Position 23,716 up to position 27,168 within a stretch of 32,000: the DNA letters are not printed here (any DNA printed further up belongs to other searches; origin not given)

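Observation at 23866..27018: Giant (1050-aa) carotenoid-cleavage-oxygenase homolog with an intact 4-His iron site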

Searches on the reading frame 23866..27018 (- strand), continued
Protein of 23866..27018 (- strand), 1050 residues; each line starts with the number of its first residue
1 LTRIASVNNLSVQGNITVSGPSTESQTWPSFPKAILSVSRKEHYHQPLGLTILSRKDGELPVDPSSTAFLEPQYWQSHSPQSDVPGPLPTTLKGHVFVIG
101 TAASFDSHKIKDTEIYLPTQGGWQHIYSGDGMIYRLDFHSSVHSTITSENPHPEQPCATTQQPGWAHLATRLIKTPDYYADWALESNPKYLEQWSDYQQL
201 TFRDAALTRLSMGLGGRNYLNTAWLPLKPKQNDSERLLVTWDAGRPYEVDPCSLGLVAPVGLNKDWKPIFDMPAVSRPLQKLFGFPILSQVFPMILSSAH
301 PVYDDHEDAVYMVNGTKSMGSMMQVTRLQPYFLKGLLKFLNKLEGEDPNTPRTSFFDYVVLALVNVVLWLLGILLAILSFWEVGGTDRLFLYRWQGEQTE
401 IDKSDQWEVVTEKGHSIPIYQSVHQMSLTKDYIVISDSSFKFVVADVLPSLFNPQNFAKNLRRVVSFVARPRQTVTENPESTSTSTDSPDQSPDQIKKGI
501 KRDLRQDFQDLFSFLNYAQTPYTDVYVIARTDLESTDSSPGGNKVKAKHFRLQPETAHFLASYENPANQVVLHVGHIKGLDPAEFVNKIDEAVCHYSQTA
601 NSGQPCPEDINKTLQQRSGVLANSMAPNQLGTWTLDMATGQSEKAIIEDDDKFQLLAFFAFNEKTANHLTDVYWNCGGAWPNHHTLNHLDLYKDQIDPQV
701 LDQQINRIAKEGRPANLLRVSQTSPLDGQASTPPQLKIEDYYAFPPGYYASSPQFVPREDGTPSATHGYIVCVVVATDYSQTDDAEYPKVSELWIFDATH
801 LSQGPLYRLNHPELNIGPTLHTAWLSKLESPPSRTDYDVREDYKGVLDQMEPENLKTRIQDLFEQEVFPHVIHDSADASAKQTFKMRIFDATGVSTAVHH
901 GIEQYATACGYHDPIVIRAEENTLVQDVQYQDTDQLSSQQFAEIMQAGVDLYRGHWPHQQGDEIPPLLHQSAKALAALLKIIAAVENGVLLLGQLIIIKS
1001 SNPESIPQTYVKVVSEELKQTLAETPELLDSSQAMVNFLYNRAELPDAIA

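Call 77: search_protein_families(library=pfam, proteins=[L042:3-1871:-, L050:1093-2298:+, L057:10621-11643:-, L056:11878-14427:+, L081:5153-6967:+, L031:6316-6786:+, L075:12891-13514:+], max_evalue=0.0001)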
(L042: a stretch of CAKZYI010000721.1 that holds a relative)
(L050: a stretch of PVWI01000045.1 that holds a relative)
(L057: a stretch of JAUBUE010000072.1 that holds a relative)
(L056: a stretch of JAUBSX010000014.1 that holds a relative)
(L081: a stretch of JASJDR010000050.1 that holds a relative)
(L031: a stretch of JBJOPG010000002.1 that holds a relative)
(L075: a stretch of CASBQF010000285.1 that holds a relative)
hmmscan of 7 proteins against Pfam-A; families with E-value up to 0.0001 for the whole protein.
L042:3-1871:- (623 aa): 3 families
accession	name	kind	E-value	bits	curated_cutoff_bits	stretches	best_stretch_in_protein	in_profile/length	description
PF00571.33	CBS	-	1e-30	106.2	24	2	403-456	2-56/57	CBS domain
PF01743.26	PolyA_pol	-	3.1e-18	66.8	23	1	505-623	1-101/126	Poly A polymerase head domain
PF01368.27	DHH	-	2e-07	31.8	28.1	1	27-170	3-125/125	DHH family, N-terminal domain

L050:1093-2298:+ (402 aa): 2 families
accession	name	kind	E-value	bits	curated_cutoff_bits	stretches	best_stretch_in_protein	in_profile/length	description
PF07786.18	HGSNAT_cat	-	6.7e-11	42.6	22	1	27-259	1-193/222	Heparan-alpha-glucosaminide N-acetyltransferase, catalytic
PF16401.11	DUF5009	-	5.2e-07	29.8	25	1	28-114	2-97/260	Domain of unknown function (DUF5009)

L057:10621-11643:- (341 aa): 0 families

L056:11878-14427:+ (850 aa): 4 families
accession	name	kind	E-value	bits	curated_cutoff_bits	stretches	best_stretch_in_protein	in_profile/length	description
PF00773.25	RNB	-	1.2e-78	265.1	29.3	1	366-673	21-324/326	RNB domain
PF08206.17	OB_RNB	-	7.3e-20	70.9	24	1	132-189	2-57/58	Ribonuclease B OB domain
PF17876.7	CSD2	-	3.7e-18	65.8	26.2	2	240-290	25-74/74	Cold shock domain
PF00575.29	S1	-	3e-09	37.6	22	1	749-836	3-71/74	S1 RNA binding domain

L081:5153-6967:+ (605 aa): 9 families
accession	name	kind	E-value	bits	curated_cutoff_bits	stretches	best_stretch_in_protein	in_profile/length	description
PF01593.30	Amino_oxidase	-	5e-16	59.4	19.8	1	95-363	1-266/443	Flavin containing amine oxidoreductase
PF03486.20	HI0933_like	-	1e-09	38.6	50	0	287-367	98-178/244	HI0933-like protein Rossmann domain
PF07992.20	Pyr_redox_2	-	8.4e-09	35.7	26.1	0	86-127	143-184/291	Pyridine nucleotide-disulphide oxidoreductase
PF06100.17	MCRA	-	1.4e-08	34.5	23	1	86-340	2-253/495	MCRA family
PF01266.30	DAO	-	2.9e-08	34.1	27.9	0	88-132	2-47/353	FAD dependent oxidoreductase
PF13450.12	NAD_binding_8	-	4.3e-08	33.7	21.9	1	90-152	1-61/68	NAD(P)-binding Rossmann-like domain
PF00070.33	Pyr_redox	-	1.4e-07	32.3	22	0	88-130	2-44/82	Pyridine nucleotide-disulphide oxidoreductase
PF12831.13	FAD_oxidored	-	1.9e-06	27.9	27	1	88-165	2-77/416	FAD dependent oxidoreductase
PF00890.30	FAD_binding_2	-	2.9e-06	27.2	20.4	0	88-124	2-38/414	FAD binding domain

L031:6316-6786:+ (157 aa): 1 family
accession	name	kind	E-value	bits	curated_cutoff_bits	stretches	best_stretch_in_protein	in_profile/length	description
PF14108.11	ABA4-like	-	2.1e-45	154.7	27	1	11-134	1-127/127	ABA DEFICIENT 4-like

L075:12891-13514:+ (208 aa): 1 family
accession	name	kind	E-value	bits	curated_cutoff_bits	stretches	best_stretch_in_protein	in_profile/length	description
PF02441.25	Flavoprotein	-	1.1e-41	142.5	22.7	1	8-192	3-162/162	Flavoprotein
